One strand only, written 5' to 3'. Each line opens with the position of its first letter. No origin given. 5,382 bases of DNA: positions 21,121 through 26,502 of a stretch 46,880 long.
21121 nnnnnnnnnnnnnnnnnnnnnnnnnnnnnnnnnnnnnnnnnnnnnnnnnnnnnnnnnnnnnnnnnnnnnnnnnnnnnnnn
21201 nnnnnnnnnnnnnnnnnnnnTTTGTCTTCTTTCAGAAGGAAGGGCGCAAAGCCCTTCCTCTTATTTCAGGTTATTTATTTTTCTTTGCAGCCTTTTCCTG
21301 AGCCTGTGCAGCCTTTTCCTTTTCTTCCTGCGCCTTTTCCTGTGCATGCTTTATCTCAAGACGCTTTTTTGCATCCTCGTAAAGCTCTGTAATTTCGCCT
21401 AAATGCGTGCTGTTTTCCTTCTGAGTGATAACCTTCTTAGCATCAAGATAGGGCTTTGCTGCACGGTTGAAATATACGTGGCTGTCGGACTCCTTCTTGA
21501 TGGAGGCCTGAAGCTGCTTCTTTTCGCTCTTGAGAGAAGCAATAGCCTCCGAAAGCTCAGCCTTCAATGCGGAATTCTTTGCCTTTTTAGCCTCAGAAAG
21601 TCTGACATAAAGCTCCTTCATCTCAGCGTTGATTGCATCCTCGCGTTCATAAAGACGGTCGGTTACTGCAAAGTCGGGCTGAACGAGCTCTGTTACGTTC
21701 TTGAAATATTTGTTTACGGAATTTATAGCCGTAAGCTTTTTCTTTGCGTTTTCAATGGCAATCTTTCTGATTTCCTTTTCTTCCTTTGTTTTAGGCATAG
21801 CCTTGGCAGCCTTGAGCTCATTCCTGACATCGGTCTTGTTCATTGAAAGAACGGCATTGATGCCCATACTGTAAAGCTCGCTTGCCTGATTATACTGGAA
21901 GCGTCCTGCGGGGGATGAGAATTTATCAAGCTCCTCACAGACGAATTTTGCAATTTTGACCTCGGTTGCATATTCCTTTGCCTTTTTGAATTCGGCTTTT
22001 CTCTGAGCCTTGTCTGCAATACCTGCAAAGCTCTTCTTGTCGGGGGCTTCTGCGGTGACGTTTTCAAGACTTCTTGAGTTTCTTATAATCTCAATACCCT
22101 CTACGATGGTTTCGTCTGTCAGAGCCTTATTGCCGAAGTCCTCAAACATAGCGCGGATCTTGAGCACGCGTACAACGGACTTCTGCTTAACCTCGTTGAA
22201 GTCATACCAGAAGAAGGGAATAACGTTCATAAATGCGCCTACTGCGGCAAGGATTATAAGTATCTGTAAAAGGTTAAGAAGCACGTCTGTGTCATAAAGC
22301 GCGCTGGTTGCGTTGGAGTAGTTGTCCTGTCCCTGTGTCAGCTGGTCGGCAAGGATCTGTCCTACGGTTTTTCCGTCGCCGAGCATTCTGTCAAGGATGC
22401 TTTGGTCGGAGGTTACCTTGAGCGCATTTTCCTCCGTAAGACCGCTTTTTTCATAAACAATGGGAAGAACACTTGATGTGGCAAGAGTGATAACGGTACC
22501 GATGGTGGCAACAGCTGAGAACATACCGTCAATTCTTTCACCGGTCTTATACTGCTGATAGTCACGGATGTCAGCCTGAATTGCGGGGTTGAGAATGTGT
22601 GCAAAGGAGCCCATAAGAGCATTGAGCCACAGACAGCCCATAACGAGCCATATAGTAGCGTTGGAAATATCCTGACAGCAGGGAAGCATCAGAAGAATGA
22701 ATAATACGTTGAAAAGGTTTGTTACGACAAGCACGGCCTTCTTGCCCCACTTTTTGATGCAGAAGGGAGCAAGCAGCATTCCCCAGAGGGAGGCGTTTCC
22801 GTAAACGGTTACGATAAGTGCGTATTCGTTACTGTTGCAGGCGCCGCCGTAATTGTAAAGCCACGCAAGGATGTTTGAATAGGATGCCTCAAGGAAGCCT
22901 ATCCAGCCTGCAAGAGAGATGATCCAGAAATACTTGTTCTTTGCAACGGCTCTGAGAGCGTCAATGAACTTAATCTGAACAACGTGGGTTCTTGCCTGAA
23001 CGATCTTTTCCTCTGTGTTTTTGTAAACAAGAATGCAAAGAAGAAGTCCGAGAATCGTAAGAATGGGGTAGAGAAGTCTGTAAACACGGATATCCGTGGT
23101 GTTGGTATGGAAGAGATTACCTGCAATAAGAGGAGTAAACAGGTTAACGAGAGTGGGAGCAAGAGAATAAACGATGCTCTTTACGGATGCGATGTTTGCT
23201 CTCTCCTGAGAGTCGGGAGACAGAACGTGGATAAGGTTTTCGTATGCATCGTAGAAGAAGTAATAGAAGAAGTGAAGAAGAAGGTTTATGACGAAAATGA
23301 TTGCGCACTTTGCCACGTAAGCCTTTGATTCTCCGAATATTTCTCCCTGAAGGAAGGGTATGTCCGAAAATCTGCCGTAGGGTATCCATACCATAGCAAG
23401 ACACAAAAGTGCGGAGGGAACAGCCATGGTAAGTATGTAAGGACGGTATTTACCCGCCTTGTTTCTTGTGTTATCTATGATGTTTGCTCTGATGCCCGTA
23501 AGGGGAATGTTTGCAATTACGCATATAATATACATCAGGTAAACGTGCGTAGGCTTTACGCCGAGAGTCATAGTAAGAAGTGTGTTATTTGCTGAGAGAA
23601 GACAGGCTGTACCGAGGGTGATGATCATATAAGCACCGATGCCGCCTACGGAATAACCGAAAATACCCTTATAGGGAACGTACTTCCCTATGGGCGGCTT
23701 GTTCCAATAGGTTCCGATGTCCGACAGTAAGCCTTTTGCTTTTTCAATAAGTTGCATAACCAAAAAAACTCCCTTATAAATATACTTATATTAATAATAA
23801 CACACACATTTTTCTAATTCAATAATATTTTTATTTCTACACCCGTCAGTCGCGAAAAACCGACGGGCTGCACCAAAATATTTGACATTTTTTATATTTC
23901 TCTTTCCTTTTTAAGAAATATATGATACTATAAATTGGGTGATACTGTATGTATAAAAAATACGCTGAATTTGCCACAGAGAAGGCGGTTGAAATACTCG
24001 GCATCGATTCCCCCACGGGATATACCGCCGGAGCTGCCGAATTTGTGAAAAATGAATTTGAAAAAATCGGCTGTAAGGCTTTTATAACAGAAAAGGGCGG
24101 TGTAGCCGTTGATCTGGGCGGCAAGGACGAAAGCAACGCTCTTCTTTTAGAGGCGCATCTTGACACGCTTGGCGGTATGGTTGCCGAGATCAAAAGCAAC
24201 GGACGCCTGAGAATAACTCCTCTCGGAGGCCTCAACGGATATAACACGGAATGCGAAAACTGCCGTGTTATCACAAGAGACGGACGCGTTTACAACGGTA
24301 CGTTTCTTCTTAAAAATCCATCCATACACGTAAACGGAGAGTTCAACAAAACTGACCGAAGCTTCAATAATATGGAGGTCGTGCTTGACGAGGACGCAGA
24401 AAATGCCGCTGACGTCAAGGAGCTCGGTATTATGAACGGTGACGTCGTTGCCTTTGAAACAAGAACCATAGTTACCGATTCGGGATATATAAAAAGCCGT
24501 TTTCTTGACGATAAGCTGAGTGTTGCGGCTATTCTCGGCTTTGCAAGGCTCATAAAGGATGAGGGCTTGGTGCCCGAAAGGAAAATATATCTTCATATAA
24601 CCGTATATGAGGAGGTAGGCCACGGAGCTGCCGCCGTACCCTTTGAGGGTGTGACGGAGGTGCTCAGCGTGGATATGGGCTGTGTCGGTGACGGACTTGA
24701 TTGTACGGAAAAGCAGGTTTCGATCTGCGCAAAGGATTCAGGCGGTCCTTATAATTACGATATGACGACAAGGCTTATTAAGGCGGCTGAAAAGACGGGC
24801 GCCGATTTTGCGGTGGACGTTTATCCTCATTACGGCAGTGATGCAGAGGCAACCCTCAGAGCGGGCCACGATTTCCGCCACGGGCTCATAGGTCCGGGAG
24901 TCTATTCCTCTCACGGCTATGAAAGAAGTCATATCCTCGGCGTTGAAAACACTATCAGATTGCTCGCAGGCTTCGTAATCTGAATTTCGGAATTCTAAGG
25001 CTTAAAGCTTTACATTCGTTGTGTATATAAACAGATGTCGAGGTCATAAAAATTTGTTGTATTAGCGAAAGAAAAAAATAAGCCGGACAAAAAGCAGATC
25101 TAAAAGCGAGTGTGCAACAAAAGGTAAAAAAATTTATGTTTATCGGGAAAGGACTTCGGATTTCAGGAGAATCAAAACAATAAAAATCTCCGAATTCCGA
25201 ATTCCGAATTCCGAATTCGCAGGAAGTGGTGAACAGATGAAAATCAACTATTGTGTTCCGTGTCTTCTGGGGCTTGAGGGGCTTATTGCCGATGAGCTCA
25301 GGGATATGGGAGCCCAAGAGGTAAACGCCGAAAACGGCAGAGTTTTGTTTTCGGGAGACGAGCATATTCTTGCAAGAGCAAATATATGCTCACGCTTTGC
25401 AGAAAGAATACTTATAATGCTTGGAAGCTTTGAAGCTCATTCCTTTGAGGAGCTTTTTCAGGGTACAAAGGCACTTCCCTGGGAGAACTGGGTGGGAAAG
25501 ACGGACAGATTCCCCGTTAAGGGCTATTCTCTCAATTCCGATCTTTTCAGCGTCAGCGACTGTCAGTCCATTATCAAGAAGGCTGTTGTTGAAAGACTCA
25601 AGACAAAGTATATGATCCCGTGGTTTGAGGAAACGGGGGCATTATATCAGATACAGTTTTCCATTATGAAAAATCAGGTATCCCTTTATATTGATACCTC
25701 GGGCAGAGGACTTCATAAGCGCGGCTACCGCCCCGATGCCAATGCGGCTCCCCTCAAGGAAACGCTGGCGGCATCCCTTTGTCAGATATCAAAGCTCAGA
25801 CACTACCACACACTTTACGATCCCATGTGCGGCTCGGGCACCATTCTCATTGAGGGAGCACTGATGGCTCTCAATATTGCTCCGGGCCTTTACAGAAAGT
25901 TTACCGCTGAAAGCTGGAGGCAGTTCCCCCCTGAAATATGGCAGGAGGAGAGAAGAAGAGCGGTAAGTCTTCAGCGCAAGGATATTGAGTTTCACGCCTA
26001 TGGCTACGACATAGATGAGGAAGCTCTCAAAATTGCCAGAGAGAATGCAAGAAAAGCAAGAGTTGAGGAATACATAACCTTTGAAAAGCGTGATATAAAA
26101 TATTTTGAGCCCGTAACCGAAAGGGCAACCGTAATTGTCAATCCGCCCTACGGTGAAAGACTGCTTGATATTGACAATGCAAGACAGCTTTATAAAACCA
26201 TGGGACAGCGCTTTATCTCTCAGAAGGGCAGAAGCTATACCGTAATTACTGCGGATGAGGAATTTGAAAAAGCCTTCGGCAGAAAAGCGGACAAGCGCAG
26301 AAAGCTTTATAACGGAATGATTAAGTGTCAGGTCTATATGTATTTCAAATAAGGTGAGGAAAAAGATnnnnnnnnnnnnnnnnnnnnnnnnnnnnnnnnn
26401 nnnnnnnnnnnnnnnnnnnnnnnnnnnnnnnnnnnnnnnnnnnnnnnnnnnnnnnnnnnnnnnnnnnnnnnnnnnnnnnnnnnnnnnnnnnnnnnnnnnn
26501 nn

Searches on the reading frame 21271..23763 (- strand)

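Call 51: search_protein_families(library=pfam, proteins=[window:21271-23763:-], max_evalue=0.00001)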
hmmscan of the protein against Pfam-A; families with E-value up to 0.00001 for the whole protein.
window:21271-23763:- (830 aa): 2 families
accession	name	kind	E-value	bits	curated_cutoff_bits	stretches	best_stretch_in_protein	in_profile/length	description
PF13347.12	MFS_2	-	8.4e-33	114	27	1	37-433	2-376/427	MFS/sugar transport protein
PF07690.21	MFS_1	-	2e-09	37.3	33.4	1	311-433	31-144/347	Major Facilitator Superfamily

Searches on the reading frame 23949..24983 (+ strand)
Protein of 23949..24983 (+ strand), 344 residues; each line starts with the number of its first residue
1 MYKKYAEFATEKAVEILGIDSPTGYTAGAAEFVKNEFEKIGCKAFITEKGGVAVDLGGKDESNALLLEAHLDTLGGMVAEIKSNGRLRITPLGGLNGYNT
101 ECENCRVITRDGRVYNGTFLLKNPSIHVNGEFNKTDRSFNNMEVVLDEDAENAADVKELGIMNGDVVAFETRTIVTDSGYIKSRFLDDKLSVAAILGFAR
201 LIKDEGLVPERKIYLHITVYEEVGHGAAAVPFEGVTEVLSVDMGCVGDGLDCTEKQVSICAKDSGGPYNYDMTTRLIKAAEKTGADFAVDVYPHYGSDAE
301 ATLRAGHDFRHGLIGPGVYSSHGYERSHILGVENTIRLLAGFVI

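Call 51: search_protein_families(library=pfam, proteins=[window:23949-24983:+], max_evalue=0.00001)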
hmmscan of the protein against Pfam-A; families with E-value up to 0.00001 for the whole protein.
window:23949-24983:+ (344 aa): 2 families
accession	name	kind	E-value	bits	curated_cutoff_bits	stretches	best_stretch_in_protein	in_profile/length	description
PF05343.19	Peptidase_M42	-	1.8e-67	227.9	23.2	1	50-338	1-292/292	M42 glutamyl aminopeptidase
PF01546.33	Peptidase_M20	-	5.5e-06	26.9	24.6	0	176-323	23-183/206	Peptidase family M20/M25/M40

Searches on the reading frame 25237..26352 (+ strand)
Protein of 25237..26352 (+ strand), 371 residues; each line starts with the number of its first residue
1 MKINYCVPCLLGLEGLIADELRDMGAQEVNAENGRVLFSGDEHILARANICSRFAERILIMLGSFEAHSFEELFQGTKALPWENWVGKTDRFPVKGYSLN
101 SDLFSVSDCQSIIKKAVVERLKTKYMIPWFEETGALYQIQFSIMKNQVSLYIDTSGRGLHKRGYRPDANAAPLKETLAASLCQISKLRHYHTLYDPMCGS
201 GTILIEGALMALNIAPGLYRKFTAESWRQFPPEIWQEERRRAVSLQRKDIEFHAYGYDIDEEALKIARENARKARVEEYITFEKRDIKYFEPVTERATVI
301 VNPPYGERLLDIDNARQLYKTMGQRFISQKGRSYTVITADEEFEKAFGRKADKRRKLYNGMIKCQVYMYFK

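Call 51: search_protein_families(library=pfam, proteins=[window:25237-26352:+], max_evalue=0.00001)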
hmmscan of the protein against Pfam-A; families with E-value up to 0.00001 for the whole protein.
window:25237-26352:+ (371 aa): 3 families
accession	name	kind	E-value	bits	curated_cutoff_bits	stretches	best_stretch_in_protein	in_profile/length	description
PF01170.24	UPF0020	-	5.3e-50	170.3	22.3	1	162-366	1-195/197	RMKL-like, methyltransferase domain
PF22020.1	RlmL_1st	-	8.6e-20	70.9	27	1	5-59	2-55/55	RlmL ferredoxin-like domain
PF02926.22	THUMP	-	1e-16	61.5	20.6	1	68-153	2-84/84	THUMP domain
